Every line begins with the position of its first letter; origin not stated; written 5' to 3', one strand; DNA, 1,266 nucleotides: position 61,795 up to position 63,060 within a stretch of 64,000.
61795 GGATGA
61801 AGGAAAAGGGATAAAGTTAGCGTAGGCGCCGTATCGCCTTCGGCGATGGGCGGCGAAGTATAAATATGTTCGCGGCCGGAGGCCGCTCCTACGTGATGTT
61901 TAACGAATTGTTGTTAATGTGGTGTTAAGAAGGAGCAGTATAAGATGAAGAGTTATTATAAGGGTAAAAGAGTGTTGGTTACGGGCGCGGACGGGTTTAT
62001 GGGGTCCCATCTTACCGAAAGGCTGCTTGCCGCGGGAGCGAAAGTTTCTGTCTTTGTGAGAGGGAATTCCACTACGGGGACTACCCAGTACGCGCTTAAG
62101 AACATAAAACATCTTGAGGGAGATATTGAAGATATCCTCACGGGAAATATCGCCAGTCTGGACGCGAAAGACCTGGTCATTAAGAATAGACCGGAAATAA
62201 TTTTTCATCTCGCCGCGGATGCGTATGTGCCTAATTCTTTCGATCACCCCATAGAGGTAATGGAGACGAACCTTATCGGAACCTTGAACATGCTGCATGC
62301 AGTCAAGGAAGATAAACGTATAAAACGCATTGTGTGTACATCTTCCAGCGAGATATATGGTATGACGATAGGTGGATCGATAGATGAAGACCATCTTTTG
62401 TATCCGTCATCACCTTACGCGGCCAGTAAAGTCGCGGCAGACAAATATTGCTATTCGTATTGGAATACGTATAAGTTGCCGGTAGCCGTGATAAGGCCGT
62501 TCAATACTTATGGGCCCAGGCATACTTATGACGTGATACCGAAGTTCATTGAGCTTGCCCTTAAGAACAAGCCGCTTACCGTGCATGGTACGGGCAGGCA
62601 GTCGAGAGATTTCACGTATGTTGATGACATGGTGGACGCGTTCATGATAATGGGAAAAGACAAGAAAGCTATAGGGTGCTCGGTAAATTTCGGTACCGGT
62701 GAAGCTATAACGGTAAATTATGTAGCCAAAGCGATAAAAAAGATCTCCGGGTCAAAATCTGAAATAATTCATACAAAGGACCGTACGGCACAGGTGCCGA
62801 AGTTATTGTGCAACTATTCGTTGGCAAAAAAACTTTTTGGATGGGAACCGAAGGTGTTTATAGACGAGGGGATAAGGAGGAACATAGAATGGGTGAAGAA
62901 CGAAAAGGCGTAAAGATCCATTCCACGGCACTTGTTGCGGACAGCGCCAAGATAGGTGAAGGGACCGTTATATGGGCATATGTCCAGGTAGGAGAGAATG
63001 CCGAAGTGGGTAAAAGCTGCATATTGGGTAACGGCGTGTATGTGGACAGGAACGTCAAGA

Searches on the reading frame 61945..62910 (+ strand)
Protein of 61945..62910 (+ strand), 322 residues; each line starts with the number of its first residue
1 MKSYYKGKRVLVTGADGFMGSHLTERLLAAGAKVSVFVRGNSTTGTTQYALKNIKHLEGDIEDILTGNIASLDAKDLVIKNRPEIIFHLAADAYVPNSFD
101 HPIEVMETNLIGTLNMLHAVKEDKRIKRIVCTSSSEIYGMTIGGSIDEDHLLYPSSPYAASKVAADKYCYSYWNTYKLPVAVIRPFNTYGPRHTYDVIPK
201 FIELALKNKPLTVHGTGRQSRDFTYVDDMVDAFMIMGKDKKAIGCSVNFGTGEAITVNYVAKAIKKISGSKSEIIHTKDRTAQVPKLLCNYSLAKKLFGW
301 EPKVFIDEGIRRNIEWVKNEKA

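Call 61: search_protein_families(library=pfam, proteins=[window:61945-62910:+], max_evalue=0.001)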
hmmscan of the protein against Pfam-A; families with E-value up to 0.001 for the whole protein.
window:61945-62910:+ (322 aa): 9 families
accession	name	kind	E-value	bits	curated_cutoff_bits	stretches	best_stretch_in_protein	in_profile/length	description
PF16363.11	GDP_Man_Dehyd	-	9.1e-62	209.9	27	1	11-312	1-331/332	GDP-mannose 4,6 dehydratase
PF01370.27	Epimerase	-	5.4e-56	190.1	20.9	1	10-242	1-230/240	NAD dependent epimerase/dehydratase family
PF02719.21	Polysacc_synt_2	-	2.4e-17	63.5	20.2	1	10-273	1-252/293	Polysaccharide biosynthesis protein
PF01073.25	3Beta_HSD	-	3.3e-15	56.3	22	1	11-235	1-227/280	3-beta hydroxysteroid dehydrogenase/isomerase family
PF07993.18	NAD_binding_4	-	4.3e-13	49.4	20.1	1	12-190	1-209/258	Male sterility protein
PF04321.23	RmlD_sub_bind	-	6.5e-07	29.1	27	1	9-241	2-201/287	RmlD substrate binding domain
PF13460.12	NAD_binding_10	-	2.4e-06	28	27.2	1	14-170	1-132/184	NAD(P)H-binding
PF05368.20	NmrA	-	1.4e-05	25.3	27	1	8-131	3-104/298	NmrA-like family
PF00106.31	adh_short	-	0.00037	20.5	26.6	0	8-135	1-137/195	short chain dehydrogenase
